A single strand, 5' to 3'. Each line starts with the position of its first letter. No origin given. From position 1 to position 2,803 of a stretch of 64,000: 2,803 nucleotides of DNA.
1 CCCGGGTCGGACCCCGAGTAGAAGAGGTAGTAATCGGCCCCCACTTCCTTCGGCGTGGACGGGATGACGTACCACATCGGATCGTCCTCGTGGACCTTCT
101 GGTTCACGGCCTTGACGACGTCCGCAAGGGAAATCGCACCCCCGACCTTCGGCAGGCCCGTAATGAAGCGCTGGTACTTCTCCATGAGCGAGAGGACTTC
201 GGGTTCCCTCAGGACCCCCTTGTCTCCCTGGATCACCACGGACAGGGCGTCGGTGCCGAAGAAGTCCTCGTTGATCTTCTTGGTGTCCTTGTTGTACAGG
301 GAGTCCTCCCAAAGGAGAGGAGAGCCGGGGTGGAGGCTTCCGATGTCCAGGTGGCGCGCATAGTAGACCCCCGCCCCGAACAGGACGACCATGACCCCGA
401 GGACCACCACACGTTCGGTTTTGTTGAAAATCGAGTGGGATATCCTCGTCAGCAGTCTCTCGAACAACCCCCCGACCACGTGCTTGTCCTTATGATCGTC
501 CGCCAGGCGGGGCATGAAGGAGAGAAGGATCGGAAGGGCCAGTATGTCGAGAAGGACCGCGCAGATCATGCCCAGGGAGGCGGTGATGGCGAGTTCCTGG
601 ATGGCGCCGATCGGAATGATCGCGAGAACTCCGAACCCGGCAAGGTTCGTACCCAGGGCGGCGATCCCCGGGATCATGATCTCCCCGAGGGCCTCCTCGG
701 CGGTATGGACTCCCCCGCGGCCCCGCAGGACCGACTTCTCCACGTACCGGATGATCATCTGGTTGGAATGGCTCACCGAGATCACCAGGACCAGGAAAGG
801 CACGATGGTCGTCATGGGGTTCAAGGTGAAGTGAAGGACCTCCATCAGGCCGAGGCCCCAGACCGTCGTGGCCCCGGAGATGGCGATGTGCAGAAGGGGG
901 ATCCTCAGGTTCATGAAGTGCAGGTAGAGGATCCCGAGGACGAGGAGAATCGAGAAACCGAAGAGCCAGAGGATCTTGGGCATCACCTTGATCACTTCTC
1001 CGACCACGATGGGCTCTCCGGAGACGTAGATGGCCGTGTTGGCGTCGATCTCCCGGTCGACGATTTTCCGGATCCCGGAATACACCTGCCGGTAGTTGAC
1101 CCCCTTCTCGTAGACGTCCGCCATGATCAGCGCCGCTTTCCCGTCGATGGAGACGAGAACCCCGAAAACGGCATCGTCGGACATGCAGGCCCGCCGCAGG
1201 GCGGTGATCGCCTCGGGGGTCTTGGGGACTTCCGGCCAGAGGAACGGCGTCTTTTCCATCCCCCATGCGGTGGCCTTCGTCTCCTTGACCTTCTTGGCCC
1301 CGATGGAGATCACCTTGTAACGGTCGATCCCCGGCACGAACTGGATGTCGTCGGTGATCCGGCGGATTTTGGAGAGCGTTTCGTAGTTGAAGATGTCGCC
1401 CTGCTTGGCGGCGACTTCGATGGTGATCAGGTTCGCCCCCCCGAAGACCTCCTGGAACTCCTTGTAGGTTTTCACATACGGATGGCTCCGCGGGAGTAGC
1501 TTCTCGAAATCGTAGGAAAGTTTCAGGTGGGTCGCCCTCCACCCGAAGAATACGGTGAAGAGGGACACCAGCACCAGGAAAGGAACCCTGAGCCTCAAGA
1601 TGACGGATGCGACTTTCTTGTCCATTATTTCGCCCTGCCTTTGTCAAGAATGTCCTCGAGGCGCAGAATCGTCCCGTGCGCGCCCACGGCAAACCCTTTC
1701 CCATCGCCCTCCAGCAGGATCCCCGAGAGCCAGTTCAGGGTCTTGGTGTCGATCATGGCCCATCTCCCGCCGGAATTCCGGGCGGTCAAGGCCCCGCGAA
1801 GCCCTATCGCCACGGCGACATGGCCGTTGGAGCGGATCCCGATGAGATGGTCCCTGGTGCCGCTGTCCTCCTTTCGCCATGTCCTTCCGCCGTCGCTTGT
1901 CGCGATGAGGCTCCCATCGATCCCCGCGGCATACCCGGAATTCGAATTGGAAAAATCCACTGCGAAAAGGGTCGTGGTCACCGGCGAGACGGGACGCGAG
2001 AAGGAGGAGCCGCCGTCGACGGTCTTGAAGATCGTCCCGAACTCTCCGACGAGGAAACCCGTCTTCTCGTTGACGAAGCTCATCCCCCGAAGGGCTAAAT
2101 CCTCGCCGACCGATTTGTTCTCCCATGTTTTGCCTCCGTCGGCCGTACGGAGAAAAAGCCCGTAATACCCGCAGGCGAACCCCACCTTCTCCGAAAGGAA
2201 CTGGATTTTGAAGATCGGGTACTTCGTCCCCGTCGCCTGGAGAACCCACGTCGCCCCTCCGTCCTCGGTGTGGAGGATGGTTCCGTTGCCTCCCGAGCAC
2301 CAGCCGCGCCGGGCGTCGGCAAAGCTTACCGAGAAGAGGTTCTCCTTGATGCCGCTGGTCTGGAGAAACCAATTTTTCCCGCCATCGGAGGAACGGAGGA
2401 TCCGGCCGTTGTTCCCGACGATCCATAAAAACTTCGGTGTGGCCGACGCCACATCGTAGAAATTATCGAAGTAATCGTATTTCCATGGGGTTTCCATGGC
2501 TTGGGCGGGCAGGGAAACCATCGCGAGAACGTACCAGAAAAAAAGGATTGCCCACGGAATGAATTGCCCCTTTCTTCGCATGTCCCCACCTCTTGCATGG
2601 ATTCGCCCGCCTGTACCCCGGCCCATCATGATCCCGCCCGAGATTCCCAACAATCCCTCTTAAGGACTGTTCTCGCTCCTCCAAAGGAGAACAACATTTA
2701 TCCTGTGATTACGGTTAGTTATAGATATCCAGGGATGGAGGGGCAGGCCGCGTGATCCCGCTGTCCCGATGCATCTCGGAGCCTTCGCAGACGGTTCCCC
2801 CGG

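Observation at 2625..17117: Three-promoter regulon with a shared activator box abutting the -35, probably bound by the local NarL/LuxR regulator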

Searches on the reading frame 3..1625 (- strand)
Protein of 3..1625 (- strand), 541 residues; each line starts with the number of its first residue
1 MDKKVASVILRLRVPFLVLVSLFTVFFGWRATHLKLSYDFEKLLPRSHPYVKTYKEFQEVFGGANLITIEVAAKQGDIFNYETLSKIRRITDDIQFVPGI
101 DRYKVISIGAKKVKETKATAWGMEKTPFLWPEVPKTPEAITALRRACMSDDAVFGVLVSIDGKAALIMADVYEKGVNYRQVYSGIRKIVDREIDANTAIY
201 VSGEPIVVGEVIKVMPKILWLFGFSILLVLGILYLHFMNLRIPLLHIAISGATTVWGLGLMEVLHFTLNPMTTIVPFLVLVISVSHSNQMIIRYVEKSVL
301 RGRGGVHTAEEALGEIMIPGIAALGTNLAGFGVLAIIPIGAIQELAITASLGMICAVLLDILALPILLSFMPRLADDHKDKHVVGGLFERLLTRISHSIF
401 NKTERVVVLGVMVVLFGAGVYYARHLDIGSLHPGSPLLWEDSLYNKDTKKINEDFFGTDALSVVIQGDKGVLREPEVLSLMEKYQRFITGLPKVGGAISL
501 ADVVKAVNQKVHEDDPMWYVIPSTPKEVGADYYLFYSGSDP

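Call 7: search_protein_families(library=pfam, proteins=[window:3-1625:-])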
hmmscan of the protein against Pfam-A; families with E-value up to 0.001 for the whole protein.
window:3-1625:- (541 aa): 3 families
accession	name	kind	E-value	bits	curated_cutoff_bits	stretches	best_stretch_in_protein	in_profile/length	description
PF03176.21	MMPL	-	2.9e-10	40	20.5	1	148-391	71-322/333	MMPL family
PF12349.14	Sterol-sensing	-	1.2e-08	35.4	22.3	1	244-374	10-139/153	Sterol-sensing domain of SREBP cleavage-activation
PF02460.24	Patched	-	0.00021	21.5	23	1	242-361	30-147/156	Patched SSD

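Call 53: search_protein_families(library=ncbifam, proteins=[window:3-1625:-], max_evalue=0.00001)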
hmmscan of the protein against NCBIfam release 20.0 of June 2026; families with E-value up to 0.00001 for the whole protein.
window:3-1625:- (541 aa): 3 families
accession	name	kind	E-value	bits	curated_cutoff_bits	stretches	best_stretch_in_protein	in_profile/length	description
TIGR00921.1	2A067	subfamily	8.1e-30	103.5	351.9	1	14-425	5-409/733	hydrophobe/amphiphile efflux-3 (HAE3) family transporter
TIGR00833.1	actII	subfamily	2.1e-14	52.8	874.7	1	156-494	109-449/910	MMPL family RND transporter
TIGR03480.1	HpnN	hypoth_equivalog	6.3e-08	31.1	751.85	1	225-432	278-477/862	hopanoid biosynthesis associated RND transporter like protein HpnN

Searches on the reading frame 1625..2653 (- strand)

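Call 7: search_protein_families(library=pfam, proteins=[window:1625-2653:-])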
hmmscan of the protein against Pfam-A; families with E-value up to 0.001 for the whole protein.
window:1625-2653:- (342 aa): 3 families
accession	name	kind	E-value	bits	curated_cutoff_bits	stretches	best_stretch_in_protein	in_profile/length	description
PF14870.12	PSII_BNR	-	2.1e-28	99.9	27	3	61-137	16-95/303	Photosynthesis system II assembly factor YCF48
PF02012.26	BNR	-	1.4e-08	33.9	27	0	170-178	3-11/12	BNR/Asp-box repeat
PF15902.12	Sortilin-Vps10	-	1.7e-07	30.8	33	1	168-266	4-116/446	Sortilin, neurotensin receptor 3,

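Call 53: search_protein_families(library=ncbifam, proteins=[window:1625-2581:-], max_evalue=0.00001)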
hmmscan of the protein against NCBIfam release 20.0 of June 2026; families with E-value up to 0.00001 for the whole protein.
window:1625-2581:- (318 aa): 2 families
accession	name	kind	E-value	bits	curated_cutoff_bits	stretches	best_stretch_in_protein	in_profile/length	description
NF010237.0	PRK13684.1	equivalog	2.3e-31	109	326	3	21-121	25-130/334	photosynthesis system II assembly factor Ycf48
NF045728.1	glycosyl_F510_1955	equivalog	4.9e-12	45.6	175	1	144-272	75-207/246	F510_1955 family glycosylhydrolase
